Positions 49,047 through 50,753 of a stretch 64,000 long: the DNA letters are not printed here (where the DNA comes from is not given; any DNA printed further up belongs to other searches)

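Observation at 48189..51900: Candidate three-gene defence module: coiled-coil membrane protein + classic AAA+ ATPase + EEP nuclease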

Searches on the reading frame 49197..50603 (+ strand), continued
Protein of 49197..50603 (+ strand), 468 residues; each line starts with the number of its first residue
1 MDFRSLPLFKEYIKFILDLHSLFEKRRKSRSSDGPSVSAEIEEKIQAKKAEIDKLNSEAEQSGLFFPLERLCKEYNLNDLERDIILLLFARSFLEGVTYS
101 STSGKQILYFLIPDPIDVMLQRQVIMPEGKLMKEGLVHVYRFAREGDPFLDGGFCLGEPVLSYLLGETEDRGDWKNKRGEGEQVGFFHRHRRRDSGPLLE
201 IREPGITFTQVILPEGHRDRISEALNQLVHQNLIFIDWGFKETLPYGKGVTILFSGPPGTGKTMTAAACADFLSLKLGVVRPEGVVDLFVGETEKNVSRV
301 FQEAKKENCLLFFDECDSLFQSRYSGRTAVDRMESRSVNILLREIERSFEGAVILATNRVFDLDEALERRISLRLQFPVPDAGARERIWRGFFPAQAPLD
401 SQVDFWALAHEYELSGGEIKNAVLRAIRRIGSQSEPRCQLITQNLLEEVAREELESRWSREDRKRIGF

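Call 10: find_encoding_contigs(protein=P0001, flank=7000, max_places=6)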
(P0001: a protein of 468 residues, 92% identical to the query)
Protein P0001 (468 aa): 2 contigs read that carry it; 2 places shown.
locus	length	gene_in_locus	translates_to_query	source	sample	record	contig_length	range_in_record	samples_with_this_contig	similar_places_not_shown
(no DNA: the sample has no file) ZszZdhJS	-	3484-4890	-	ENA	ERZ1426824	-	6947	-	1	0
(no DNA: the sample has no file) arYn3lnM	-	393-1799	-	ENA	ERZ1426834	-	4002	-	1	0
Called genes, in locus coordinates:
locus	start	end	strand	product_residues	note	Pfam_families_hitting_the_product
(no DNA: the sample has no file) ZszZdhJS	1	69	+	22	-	?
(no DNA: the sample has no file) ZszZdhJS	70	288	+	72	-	-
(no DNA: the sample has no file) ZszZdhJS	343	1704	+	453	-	PF03783:CsgG, PF08308:PEGA, PF13620:CarboxypepD_reg (faint), PF08308:PEGA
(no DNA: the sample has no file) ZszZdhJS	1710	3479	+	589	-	PF00041:fn3, PF03781:FGE-sulfatase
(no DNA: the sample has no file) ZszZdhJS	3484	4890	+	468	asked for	PF22977:WHD, PF00004:AAA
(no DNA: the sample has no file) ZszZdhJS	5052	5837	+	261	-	-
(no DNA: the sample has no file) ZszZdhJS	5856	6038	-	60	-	-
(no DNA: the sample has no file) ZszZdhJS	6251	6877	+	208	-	-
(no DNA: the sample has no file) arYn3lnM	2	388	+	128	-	?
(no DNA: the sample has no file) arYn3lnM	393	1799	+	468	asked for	PF22977:WHD, PF00004:AAA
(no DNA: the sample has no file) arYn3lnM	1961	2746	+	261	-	-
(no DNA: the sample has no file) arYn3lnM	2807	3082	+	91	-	-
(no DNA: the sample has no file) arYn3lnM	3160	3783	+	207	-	-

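Call 11: find_encoding_contigs(protein=P0035, flank=7000, max_places=6)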
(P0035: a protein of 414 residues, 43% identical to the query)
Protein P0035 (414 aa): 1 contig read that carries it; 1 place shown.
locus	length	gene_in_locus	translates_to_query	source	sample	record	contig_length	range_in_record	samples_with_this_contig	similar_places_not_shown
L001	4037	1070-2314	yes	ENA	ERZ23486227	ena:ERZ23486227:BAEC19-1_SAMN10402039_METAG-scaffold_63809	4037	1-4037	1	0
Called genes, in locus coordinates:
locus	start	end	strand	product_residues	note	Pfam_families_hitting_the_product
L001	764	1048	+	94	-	-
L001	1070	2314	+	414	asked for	PF22977:WHD (faint), PF00004:AAA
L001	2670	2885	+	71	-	-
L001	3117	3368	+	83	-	PF04255:DUF433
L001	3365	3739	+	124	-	PF18478:PIN_10 (weak), PF18480:DUF5615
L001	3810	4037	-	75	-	?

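Call 12: find_encoding_contigs(protein=P0032, flank=7000, max_places=6)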
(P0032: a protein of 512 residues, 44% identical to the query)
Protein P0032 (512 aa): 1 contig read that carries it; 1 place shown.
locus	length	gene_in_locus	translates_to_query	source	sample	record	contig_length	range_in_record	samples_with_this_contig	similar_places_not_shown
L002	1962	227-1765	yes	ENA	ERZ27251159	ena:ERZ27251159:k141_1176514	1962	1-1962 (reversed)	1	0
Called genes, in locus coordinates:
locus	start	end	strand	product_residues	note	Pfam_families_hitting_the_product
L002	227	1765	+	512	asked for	PF22977:WHD (weak), PF00004:AAA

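Call 25: search_solved_structures(query=window:49197-50603:+, max_evalue=1e-10)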
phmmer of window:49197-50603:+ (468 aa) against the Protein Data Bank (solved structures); distinct sequences matched with E-value up to 1e-10: 251 (the best 60 are shown).
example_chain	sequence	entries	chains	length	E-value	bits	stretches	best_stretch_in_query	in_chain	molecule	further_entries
6oaa_B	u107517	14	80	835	1.7e-34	122.7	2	215-428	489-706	Cell division control protein 48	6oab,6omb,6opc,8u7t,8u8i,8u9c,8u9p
8dar_A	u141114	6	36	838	1.7e-34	122.7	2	215-428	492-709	Cell division control protein 48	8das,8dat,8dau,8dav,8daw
6oa9_A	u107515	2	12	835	4.3e-34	121.4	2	215-428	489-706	Cell division control protein 48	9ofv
8rhn_K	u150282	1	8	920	4.8e-33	117.9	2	247-441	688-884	ATPase family gene 2 protein homolog A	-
6chs_H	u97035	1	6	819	2.6e-32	115.5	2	247-431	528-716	Putative cell division control protein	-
9lgo_A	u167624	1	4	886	2.9e-32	115.3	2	247-441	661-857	ATPase family gene 2 protein homolog A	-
7wub_C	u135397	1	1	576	6.6e-32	114.1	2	216-428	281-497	Transitional endoplasmic reticulum ATPase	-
7wub_D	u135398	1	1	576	1e-31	113.5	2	216-427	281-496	Transitional endoplasmic reticulum ATPase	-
6mck_A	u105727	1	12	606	1.2e-31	113.2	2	216-427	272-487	Transitional endoplasmic reticulum ATPase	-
5c18_A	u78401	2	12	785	1.7e-31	112.8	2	216-428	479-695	Transitional endoplasmic reticulum ATPase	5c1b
9ox9_A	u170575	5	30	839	1.7e-31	112.8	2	216-429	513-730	vesicle-fusing ATPase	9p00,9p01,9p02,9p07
7rlj_A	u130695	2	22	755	2.6e-31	112.2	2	216-427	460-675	Transitional endoplasmic reticulum ATPase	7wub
8yka_A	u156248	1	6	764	2.7e-31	112.1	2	216-427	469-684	Transitional endoplasmic reticulum ATPase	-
7rlb_A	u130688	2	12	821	2.7e-31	112.1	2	216-427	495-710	Transitional endoplasmic reticulum ATPase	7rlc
7y4w_A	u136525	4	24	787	3e-31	112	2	216-427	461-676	Transitional endoplasmic reticulum ATPase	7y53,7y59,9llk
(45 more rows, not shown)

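Call 27: find_encoding_contigs(protein=P0002, flank=8000, max_places=2)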
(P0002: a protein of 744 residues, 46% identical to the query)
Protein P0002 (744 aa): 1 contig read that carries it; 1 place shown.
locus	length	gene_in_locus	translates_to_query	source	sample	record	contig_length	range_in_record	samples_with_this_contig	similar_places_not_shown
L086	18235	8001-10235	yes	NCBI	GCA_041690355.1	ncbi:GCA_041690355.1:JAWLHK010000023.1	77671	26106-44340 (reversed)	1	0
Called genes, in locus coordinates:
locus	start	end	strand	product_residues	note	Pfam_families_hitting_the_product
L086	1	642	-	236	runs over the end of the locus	PF00440:TetR_N, PF16859:TetR_C_11 (weak)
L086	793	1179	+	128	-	-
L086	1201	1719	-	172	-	-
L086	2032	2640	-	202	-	PF00440:TetR_N, PF13305:TetR_C_33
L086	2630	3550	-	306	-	PF00561:Abhydrolase_1, PF12146:Hydrolase_4, PF12697:Abhydrolase_6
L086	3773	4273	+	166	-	-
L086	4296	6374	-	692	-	PF03190:Thioredox_DsbH, PF13899:Thioredoxin_7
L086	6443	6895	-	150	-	-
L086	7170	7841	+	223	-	-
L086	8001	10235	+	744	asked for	PF13191:AAA_16 (faint), PF22977:WHD, PF13671:AAA_33 (faint), PF13238:AAA_18 (faint), PF12775:AAA_7 (faint), PF13481:AAA_25 (faint), PF00004:AAA, PF00004:AAA, +10 more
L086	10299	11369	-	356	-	-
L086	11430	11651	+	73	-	-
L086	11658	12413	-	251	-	PF17131:TP_0789-like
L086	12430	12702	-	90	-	-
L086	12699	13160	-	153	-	-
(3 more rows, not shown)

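Call 28: find_encoding_contigs(protein=P0022, flank=8000, max_places=2)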
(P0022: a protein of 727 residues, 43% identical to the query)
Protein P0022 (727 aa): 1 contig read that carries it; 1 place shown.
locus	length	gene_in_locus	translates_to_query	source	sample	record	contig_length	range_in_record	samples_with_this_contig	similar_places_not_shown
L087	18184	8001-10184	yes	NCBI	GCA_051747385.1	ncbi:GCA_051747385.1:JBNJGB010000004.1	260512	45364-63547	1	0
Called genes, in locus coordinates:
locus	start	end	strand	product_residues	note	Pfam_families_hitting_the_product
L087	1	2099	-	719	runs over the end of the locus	PF13520:AA_permease_2, PF00324:AA_permease, PF00359:PTS_EIIA_2, PF02080:TrkA_C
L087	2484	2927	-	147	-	PF13673:Acetyltransf_10, PF00583:Acetyltransf_1, PF13508:Acetyltransf_7, PF08445:FR47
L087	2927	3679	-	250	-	PF13490:zf-HC2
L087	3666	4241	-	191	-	PF07638:Sigma70_ECF (faint), PF04542:Sigma70_r2, PF22029:PhyR_sigma2, PF08281:Sigma70_r4_2, PF04545:Sigma70_r4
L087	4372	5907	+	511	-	PF00188:CAP (weak)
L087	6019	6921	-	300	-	PF01370:Epimerase, PF16363:GDP_Man_Dehyd (weak)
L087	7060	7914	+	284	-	PF11138:DUF2911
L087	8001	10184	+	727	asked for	PF22977:WHD, PF00004:AAA, PF05496:RuvB_N (faint), PF05707:Zot (faint), PF07728:AAA_5 (faint), PF13401:AAA_22 (faint), PF00004:AAA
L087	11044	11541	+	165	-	-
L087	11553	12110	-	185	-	PF18306:LDcluster4 (weak)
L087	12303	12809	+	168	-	-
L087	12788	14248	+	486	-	-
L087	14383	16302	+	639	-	-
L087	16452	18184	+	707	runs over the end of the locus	PF01073:3Beta_HSD, PF01370:Epimerase, PF02719:Polysacc_synt_2 (weak), PF04321:RmlD_sub_bind, PF07993:NAD_binding_4, PF13460:NAD_binding_10, PF16363:GDP_Man_Dehyd, PF01041:DegT_DnrJ_EryC1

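Call 30: find_related_loci(query=A1, collection=metagenome_contigs, flank=6000)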
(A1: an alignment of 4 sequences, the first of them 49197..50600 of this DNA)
Query A1 (468 aa) in metagenome_contigs; peptide patterns used: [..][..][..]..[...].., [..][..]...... (x = any residue, [..] = any of these).
506 stretches matched a pattern; 110 encode a relative of the query (tblastn E <= 1e-3); the best 80 are kept; 80 distinct loci.
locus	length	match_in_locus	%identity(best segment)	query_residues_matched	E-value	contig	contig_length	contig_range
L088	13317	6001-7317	43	24-468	3e-106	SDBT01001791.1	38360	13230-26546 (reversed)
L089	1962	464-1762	43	25-468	2e-109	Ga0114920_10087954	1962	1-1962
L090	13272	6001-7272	36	39-468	2e-63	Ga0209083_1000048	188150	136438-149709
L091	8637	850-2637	33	7-468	2e-63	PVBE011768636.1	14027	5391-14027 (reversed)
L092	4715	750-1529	43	202-468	3e-59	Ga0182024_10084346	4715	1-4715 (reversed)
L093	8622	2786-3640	39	123-421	2e-58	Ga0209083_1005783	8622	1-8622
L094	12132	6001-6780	42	202-468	3e-57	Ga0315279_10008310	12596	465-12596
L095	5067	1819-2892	36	84-468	7e-57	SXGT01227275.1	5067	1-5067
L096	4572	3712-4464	43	202-459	6e-57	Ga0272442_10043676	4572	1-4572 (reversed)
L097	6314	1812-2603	42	202-468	3e-56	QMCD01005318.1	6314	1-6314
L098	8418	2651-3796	36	66-468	6e-55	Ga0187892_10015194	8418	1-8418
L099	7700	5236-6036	41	189-468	2e-53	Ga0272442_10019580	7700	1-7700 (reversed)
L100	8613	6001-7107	35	73-468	4e-53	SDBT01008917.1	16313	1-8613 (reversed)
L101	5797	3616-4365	41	198-452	3e-52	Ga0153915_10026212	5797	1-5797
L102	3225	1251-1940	44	189-427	2e-51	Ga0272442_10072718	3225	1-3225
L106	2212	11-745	42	216-468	1e-49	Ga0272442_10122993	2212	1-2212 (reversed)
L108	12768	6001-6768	39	202-468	3e-46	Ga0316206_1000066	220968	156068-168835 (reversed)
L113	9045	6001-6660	46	238-468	7e-44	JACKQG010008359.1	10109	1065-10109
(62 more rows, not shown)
